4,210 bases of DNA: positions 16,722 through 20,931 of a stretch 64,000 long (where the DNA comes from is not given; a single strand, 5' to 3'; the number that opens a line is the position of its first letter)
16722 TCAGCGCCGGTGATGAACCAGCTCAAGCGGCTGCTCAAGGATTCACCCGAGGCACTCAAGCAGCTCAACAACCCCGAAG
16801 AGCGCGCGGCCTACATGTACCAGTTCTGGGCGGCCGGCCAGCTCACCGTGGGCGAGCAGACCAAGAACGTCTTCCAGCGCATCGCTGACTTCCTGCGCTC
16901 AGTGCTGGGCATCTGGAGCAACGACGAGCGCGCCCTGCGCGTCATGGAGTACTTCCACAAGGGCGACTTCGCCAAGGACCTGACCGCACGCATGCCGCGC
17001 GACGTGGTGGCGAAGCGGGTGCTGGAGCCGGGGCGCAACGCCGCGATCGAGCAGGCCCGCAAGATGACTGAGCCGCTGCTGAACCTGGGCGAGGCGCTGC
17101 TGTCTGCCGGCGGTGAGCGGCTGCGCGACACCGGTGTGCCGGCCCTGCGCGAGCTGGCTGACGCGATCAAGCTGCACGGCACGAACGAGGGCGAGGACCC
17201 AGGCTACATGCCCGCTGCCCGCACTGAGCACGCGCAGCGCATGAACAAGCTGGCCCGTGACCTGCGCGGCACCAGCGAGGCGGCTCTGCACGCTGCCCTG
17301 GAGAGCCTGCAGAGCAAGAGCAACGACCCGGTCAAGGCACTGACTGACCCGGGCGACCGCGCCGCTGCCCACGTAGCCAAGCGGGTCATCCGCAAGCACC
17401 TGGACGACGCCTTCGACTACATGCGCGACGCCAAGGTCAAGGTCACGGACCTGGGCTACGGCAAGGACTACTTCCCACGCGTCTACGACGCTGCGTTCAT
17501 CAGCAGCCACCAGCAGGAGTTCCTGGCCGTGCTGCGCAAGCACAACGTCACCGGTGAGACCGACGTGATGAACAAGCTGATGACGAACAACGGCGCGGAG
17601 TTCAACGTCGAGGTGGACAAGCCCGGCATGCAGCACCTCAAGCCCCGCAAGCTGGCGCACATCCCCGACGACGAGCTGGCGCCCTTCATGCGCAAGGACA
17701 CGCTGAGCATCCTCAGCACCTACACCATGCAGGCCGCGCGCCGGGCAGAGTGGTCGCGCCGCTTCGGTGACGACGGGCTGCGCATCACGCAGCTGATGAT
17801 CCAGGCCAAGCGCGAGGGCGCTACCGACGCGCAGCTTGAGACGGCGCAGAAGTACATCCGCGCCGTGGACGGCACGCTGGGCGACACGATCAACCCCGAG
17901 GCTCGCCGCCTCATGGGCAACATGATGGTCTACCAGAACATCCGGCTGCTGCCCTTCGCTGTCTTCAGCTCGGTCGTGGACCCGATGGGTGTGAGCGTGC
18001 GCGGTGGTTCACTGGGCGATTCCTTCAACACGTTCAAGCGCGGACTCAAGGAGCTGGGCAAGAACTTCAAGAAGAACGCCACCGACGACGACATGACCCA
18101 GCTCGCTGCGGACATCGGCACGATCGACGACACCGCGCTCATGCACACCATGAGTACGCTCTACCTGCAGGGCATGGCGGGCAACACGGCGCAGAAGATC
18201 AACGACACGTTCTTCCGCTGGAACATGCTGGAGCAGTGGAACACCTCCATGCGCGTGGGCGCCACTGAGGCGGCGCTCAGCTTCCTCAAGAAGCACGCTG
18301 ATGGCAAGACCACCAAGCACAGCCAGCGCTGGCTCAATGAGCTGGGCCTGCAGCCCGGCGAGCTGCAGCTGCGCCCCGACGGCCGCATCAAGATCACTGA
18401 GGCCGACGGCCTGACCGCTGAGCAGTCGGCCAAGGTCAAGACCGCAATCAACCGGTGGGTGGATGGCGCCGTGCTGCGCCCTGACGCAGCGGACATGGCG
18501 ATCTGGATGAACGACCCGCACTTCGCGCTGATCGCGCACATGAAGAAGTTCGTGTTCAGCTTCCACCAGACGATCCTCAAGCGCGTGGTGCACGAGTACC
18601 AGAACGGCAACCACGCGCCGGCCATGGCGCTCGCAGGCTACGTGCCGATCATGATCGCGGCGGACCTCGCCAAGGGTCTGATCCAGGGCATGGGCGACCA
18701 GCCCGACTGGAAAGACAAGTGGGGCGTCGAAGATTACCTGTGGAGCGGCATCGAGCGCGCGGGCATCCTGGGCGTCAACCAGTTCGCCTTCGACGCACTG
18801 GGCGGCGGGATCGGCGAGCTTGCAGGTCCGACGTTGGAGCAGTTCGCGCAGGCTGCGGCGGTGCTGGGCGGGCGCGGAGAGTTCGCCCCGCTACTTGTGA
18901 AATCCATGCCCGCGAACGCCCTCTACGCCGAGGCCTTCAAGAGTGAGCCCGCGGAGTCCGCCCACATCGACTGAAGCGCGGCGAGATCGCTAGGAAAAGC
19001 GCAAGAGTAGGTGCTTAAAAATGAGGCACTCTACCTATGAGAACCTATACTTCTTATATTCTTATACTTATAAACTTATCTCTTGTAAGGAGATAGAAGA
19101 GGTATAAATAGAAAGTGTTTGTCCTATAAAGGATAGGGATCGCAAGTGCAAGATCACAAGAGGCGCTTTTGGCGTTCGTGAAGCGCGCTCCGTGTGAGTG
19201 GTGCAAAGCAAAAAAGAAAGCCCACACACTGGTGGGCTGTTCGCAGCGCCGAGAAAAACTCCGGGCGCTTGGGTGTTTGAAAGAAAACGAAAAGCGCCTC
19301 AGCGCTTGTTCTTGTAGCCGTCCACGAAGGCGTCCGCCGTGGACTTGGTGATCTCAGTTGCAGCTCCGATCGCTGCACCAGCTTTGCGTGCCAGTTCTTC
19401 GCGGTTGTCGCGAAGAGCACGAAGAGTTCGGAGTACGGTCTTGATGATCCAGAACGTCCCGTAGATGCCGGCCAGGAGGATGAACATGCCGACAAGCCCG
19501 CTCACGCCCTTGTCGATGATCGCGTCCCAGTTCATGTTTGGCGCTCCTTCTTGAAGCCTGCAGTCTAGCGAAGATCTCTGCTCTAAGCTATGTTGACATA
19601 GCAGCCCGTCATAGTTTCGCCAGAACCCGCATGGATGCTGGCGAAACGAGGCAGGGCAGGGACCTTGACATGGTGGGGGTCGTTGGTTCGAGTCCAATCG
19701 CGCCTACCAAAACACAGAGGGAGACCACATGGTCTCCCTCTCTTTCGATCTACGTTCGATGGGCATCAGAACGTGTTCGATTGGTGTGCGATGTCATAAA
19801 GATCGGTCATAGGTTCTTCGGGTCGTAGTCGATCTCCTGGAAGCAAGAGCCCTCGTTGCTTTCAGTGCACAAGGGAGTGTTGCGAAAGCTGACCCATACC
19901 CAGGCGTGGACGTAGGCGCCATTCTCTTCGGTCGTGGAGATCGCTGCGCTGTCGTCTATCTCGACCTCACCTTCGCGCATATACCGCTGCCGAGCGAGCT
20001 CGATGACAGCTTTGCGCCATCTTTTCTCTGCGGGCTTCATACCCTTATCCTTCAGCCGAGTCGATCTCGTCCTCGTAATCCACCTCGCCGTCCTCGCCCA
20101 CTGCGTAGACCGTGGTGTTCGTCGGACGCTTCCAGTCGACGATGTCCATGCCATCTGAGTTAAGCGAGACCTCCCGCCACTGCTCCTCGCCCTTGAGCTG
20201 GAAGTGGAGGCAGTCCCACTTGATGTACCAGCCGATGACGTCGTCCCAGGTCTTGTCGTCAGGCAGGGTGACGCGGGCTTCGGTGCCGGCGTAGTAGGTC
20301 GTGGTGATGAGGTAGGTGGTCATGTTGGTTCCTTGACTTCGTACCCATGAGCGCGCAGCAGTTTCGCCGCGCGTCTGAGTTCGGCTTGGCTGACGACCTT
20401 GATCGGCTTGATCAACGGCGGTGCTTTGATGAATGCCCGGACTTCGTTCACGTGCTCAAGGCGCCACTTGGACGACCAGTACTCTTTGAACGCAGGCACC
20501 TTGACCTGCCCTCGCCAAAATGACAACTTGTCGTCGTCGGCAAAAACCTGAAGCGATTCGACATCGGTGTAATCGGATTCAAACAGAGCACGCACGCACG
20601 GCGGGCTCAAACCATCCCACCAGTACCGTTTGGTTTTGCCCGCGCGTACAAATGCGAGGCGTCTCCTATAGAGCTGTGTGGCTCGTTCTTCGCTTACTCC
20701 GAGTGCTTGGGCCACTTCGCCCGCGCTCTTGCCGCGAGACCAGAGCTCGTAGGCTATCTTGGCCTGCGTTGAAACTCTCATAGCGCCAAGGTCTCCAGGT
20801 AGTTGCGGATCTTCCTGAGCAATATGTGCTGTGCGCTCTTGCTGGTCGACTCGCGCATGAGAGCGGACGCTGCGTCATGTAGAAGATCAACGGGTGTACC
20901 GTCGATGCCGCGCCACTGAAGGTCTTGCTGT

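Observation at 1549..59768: Genome-wide palindrome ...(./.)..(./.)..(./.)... next to gene starts on both strands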

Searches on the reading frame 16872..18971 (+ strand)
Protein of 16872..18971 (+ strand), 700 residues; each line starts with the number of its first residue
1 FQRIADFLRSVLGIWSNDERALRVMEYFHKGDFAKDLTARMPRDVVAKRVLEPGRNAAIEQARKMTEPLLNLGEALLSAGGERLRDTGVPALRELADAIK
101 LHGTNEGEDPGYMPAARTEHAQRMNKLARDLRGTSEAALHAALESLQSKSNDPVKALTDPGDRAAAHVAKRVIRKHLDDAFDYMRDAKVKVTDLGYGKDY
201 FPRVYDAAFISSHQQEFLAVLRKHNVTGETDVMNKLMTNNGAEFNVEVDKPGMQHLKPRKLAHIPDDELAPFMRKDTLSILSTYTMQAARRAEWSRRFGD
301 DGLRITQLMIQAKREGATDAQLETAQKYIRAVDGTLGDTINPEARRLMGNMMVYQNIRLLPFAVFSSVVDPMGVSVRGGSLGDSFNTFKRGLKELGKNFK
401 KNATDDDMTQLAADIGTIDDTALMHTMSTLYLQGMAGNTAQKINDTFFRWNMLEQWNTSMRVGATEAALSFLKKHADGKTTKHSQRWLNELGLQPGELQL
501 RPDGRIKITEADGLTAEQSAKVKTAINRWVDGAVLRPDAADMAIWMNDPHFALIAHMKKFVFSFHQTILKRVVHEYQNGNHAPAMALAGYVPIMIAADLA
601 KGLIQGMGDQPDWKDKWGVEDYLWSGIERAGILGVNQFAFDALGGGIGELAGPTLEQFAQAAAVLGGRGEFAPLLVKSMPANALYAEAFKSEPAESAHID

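Call 52: find_related_loci(query=window:16872-18971:+, collection=viral_contigs, flank=10000)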
Query window:16872-18971:+ (700 aa) in viral_contigs; peptide patterns used: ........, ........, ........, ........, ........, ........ (x = any residue, [..] = any of these).
6 stretches matched a pattern; 2 encode a relative of the query (tblastn E <= 1e-3); 2 distinct loci.
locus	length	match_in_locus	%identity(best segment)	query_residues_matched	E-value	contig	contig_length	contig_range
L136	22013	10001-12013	58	3-686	0e+0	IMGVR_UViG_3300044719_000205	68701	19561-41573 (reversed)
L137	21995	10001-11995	57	3-680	0e+0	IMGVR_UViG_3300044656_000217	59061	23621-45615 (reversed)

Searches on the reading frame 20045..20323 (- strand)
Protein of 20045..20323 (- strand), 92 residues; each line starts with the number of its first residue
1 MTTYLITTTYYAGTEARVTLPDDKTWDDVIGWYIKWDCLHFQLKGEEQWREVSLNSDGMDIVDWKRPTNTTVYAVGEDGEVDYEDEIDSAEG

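Call 13: search_protein_families(library=phrogs, proteins=[window:20045-20323:-], max_evalue=0.001)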
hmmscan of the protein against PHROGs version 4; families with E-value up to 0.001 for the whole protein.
window:20045-20323:- (92 aa): 0 families

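Call 67: search_protein_families(library=pfam, proteins=[window:20045-20323:-], max_evalue=0.1)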
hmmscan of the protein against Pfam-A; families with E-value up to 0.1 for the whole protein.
window:20045-20323:- (92 aa): 0 families

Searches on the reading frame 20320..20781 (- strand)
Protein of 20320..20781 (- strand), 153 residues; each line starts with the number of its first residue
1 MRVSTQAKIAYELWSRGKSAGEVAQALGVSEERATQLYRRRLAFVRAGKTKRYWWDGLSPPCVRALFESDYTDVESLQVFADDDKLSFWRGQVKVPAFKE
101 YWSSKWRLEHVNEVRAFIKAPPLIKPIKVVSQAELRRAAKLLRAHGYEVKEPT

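Call 13: search_protein_families(library=phrogs, proteins=[window:20320-20781:-], max_evalue=0.001)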
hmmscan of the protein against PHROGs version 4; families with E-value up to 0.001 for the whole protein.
window:20320-20781:- (153 aa): 0 families

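Call 34: search_protein_families(library=pfam, proteins=[window:20320-20781:-], max_evalue=0.05)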
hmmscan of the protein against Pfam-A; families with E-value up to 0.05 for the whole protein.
window:20320-20781:- (153 aa): 1 family
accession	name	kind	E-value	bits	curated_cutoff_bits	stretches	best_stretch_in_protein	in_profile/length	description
PF04545.22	Sigma70_r4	-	0.0047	16.9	24.1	1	16-42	19-45/50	Sigma-70, region 4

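Call 65: find_homologous_proteins(query=window:20320-20781:-, max_evalue=0.001)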
Query window:20320-20781:- (153 aa): 1 proteins with E <= 0.001 among 30 candidates.
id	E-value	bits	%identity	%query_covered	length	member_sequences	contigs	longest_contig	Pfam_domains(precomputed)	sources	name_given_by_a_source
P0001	1.7e-96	338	100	100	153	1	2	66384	-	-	-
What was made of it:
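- Tried and rejected: The 153-aa HTH protein has no homologue at all in 5.8 billion proteins (call 65).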

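Call 66: find_encoding_contigs(protein=P0001, flank=10000, max_places=3)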
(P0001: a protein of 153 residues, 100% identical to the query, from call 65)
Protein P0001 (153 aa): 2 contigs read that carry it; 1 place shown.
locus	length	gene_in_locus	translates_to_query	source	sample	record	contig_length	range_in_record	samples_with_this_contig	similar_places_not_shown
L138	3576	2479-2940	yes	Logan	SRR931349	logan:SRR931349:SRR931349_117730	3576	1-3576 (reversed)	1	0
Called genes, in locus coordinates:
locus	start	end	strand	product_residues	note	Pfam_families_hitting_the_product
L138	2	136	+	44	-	?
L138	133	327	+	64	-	-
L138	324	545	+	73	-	-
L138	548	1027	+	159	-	-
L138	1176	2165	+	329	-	PF00589:Phage_integrase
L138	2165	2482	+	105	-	-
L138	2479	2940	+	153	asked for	-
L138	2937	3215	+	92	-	-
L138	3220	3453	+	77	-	-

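Call 83: search_solved_structures(query=window:20320-20781:-, max_evalue=1)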
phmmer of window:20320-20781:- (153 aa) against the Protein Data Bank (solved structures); distinct sequences matched with E-value up to 1: 2.
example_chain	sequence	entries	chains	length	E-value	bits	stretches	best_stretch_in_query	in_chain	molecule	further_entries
8vd6_A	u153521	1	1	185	1e-07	35.1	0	11-42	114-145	CAP REPEAT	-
4o8w_A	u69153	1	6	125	0.021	17.8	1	76-138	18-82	Spore germination protein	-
